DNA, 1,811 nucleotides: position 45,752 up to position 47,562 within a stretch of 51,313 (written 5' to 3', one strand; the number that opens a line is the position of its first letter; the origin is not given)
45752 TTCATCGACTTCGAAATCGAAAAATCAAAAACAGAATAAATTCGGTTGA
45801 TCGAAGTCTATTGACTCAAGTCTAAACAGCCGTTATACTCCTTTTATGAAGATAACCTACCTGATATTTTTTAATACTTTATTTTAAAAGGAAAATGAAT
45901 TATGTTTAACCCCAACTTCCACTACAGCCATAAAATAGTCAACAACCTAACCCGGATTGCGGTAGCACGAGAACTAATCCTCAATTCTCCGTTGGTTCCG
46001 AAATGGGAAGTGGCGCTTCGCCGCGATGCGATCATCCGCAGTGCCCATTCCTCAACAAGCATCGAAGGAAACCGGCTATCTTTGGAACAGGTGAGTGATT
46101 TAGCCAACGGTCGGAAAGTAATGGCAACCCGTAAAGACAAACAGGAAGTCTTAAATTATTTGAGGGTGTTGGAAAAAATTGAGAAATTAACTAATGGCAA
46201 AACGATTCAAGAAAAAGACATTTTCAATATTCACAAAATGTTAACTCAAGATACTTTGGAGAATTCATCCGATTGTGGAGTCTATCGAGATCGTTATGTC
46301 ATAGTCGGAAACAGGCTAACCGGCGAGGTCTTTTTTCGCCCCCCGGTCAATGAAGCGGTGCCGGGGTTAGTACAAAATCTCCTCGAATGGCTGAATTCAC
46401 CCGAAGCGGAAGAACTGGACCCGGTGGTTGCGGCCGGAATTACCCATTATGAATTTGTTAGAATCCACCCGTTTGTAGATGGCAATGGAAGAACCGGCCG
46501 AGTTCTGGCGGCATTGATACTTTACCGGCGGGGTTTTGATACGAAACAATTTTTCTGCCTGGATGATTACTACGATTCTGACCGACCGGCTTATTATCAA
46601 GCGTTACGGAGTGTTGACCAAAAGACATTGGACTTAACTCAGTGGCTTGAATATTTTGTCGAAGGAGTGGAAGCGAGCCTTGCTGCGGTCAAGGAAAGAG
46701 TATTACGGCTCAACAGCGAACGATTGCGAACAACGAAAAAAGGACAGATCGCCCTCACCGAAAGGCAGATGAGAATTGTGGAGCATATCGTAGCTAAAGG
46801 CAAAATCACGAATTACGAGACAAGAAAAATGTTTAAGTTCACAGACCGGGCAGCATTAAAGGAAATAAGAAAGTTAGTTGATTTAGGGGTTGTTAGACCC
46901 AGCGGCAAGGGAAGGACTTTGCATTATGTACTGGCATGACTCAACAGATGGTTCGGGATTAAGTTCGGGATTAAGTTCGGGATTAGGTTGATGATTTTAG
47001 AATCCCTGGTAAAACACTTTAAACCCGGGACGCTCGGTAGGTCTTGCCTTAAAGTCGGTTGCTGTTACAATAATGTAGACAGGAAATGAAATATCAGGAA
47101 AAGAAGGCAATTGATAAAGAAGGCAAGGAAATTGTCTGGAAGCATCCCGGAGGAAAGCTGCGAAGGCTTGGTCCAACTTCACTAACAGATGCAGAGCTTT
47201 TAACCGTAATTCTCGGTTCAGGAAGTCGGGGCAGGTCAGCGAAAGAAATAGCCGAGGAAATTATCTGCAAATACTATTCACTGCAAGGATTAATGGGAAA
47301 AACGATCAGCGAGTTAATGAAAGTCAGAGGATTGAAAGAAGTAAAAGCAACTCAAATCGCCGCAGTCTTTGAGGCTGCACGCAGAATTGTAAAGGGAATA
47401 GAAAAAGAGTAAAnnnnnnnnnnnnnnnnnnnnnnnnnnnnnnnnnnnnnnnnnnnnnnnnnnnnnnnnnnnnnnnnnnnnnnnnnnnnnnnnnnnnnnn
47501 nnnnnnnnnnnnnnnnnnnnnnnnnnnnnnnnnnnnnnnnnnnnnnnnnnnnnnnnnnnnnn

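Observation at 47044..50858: Candidate unnamed defence operon: RadC-N HhH stub + Zn-ribbon methyltransferase with nuclease-like tail + HEPN protein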

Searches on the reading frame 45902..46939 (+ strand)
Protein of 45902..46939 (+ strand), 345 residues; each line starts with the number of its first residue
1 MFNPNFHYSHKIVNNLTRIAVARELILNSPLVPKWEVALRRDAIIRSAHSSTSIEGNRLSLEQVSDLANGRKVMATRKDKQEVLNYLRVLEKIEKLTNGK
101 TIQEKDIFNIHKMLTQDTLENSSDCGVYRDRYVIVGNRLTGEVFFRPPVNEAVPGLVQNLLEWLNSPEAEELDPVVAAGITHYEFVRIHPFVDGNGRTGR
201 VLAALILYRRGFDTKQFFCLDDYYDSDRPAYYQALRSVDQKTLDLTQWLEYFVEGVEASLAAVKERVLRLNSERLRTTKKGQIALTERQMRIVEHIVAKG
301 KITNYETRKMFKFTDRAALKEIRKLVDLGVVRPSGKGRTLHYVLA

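Call 3: search_protein_families(library=pfam, proteins=[window:45902-46939:+], max_evalue=1)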
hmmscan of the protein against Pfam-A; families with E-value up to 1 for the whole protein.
window:45902-46939:+ (345 aa): 4 families
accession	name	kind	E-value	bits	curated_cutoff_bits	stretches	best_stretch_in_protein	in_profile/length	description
PF02661.23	Fic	-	3.3e-22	79.6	24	1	102-207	2-93/93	Fic/DOC family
PF13784.11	Fic_N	-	0.00079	19.9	26.7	1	41-91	29-78/82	Fic/DOC family N-terminal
PF00843.22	Arena_nucleocap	-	0.022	14.1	27.2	1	64-131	41-109/334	Arenavirus nucleocapsid N-terminal domain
PF14062.11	DUF4253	-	0.14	12.7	27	1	240-303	27-90/109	Domain of unknown function (DUF4253)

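Call 4: search_protein_families(library=padloc, proteins=[window:45902-46939:+], max_evalue=1)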
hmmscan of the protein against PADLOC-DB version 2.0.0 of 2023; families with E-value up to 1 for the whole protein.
window:45902-46939:+ (345 aa): 10 families
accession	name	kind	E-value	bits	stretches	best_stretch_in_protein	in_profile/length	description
PDLC03963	SoFic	-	1.8e-61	206.6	1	33-341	47-348/361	-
PDLC04836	PDC-S04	-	9.7e-22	75.3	1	45-252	27-226/244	-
PDLC04840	PDC-S04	-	1.5e-20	71.9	1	41-204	9-171/227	-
PDLC04966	PDC-S24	-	3.7e-19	66.9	1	81-249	214-379/497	-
PDLC04837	PDC-S04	-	4.9e-16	56.7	1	49-203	31-179/234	-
PDLC04839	PDC-S04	-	4.8e-12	44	1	94-242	51-191/205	-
PDLC04838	PDC-S04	-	2.9e-05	22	1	183-213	138-168/209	-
PDLC04841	PDC-S04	-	0.002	15.8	1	184-245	205-260/292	-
PDLC04842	PDC-S04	-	0.0041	14.9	1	184-245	107-162/202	-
PDLC01457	WYL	-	0.0047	14.6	1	286-330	3-47/229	"CAS-I,CAS-II,CAS-III,CAS-IV,CAS-V,CAS-VI; associated_signaling"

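Call 5: search_protein_families(library=ncbifam, proteins=[window:45902-46939:+], max_evalue=1)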
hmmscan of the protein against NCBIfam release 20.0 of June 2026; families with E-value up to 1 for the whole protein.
window:45902-46939:+ (345 aa): 7 families
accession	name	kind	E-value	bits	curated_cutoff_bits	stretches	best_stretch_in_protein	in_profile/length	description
NF046030.1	ProtAdlyltaseSoFic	equivalog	6.6e-26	91.1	550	1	53-340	65-344/361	protein adenylyltransferase Fic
TIGR02613.1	mob_myst_B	hypoth_equivalog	8.5e-07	29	124.4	1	180-250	114-183/186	mobile mystery protein B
NF041381.1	XopAC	subfamily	2.8e-06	26.3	450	1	91-211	292-415/451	XopAC/AvrAC family type III secretion system effector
TIGR01550.1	DOC_P1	subfamily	1.9e-05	24.9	38.65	1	183-213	60-90/122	type II toxin-antitoxin system death-on-curing family toxin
NF046029.1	ProtAdlyltaseNmFic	equivalog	0.015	15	230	1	184-245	92-147/177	protein adenylyltransferase Fic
NF033788.1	HTH_metalloreg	subfamily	0.072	12.9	55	1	288-344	12-68/77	metalloregulator ArsR/SmtB family transcription factor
NF010653.0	PRK14052.1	equivalog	0.096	11.8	364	1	186-209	345-368/387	VopS family T3SS effector adenosine monophosphate-protein transferase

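Call 70: search_protein_families(library=phrogs, proteins=[window:45902-46939:+], max_evalue=0.001)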
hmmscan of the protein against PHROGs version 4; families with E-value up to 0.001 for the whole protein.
window:45902-46939:+ (345 aa): 6 families
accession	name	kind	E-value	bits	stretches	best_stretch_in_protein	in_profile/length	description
phrog_5978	-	unknown function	2.5e-62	212.1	1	44-342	53-353/364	-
phrog_11900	-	unknown function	1.3e-24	88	1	39-212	9-180/230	-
phrog_13548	-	unknown function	1.1e-20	75.1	1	44-306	66-325/379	-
phrog_23170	-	unknown function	1.7e-11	45.2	1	98-244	38-179/191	-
phrog_10690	-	unknown function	3e-06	27.5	1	98-237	193-326/346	-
phrog_12156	-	DNA, RNA and nucleotide metabolism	3.8e-05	23.5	1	280-344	416-480/485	DNA helicase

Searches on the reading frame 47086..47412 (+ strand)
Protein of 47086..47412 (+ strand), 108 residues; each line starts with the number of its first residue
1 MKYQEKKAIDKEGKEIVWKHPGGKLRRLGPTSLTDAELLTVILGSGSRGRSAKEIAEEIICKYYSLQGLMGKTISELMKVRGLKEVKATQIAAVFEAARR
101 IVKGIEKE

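Call 3: search_protein_families(library=pfam, proteins=[window:47086-47412:+], max_evalue=1)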
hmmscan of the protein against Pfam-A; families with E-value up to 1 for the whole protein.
window:47086-47412:+ (108 aa): 3 families
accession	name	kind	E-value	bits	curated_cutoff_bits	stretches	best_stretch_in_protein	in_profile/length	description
PF20582.4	UPF0758_N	-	2.1e-17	63.4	27.1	1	21-88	10-76/77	UPF0758 N-terminal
PF03564.21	DUF1759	-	0.037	14.5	25.4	1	62-107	66-111/148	Protein of unknown function (DUF1759)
PF12826.13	HHH_2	-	0.039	14.6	27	1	54-98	14-58/64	Helix-hairpin-helix motif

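Call 4: search_protein_families(library=padloc, proteins=[window:47086-47412:+], max_evalue=1)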
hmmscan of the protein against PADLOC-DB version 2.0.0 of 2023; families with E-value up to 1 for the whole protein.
window:47086-47412:+ (108 aa): 0 families

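Call 5: search_protein_families(library=ncbifam, proteins=[window:47086-47412:+], max_evalue=1)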
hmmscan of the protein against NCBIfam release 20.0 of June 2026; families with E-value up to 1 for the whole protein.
window:47086-47412:+ (108 aa): 4 families
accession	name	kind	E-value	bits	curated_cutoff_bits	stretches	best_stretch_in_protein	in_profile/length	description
NF000642.1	PRK00024.1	equivalog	1.6e-18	67.1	180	1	24-103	3-82/212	RadC family protein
TIGR00608.1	radc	subfamily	1.1e-13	51.4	133.85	1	23-104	4-89/218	RadC family protein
NF010009.0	PRK13482.1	equivalog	0.00036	19.8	201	1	53-96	302-345/357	DNA integrity scanning diadenylate cyclase DisA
TIGR02238.1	recomb_DMC1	equivalog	0.054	12.6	447.7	1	55-102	14-58/314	meiotic recombinase Dmc1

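Call 70: search_protein_families(library=phrogs, proteins=[window:47086-47412:+], max_evalue=0.001)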
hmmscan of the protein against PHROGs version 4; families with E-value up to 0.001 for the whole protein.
window:47086-47412:+ (108 aa): 1 family
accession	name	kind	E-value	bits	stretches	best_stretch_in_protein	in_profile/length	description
phrog_3869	-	DNA, RNA and nucleotide metabolism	0.0001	22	1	35-103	490-558/656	NAD-dependent DNA ligase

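Call 86: search_dna_similar(query=window:47086-47412:+, collection=plasmids, mode=protein, max_rows=15, max_evalue=0.001)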
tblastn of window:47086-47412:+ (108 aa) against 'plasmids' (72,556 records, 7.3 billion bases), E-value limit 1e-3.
Records with a match: 20; places in all: 20; records where one place covers at least 80% of the query: 2.
Best place of each record, by identity: <60% 20.
By first word of the organism name: Escherichia 5; Acinetobacter 4; Proteus 2; Pasteurella 2; Klebsiella 2; Nonomuraea 1; Phocaeicola 1; Prevotella 1; Legionella 1; Acetoanaerobium 1.
By predicted mobility (MOB-suite, as given by PLSDB): non-mobilizable 15; mobilizable 4; conjugative 1.
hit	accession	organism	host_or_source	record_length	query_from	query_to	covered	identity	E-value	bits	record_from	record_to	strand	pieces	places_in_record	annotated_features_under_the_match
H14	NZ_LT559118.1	Nonomuraea gerenzanensis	-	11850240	21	108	81%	38.6%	7e-5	47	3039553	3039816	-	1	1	none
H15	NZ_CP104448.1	Acinetobacter baumannii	Homo sapiens,sputum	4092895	19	100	76%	39.0%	1e-9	61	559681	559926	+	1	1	none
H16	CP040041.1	Acinetobacter baumannii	Homo sapiens,blood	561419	19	100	76%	39.0%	3e-9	59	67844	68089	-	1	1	JAB domain-containing protein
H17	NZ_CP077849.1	Acinetobacter baumannii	Homo sapiens,Rectal swab_P28_BU14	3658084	19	100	76%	39.0%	3e-9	59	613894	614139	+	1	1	none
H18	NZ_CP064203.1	Acinetobacter baumannii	Homo sapiens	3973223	19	100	76%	39.0%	3e-9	59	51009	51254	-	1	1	none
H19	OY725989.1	Phocaeicola massiliensis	-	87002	5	96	85%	33.3%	8e-5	47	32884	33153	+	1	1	record has no annotation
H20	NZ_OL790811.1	Proteus mirabilis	-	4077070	21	103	77%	36.1%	2e-4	46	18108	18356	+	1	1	none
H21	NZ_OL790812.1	Proteus mirabilis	-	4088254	21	103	77%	36.1%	2e-4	46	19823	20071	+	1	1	none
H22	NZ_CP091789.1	Prevotella sp. E2-28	Ovis aries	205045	21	100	74%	35.8%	2e-6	51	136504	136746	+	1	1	radC: DNA repair protein RadC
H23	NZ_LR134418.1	Legionella adelaidensis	environmental,Cooling tower water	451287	24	100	71%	36.4%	3e-8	56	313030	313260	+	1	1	radC: DNA repair protein RadC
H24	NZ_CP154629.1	Acetoanaerobium noterae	cell culture,Sludge of a digestion ...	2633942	21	101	75%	34.6%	1e-6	52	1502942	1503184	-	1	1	none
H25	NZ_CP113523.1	Pasteurella multocida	rabbit,mixed culture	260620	21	103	77%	33.7%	6e-8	56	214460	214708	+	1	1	radC: DNA repair protein RadC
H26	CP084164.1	Pasteurella multocida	rabbit,mixed culture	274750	21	103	77%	33.7%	6e-8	56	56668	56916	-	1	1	radC: DNA repair protein RadC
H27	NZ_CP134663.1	Escherichia coli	Larus michahellis,bacteria,cloaca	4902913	21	100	74%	35.0%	1e-6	52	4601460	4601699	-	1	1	none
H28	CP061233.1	Escherichia coli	Sheep,cell culture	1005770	21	100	74%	33.8%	3e-6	51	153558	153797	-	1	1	radC: DNA repair protein RadC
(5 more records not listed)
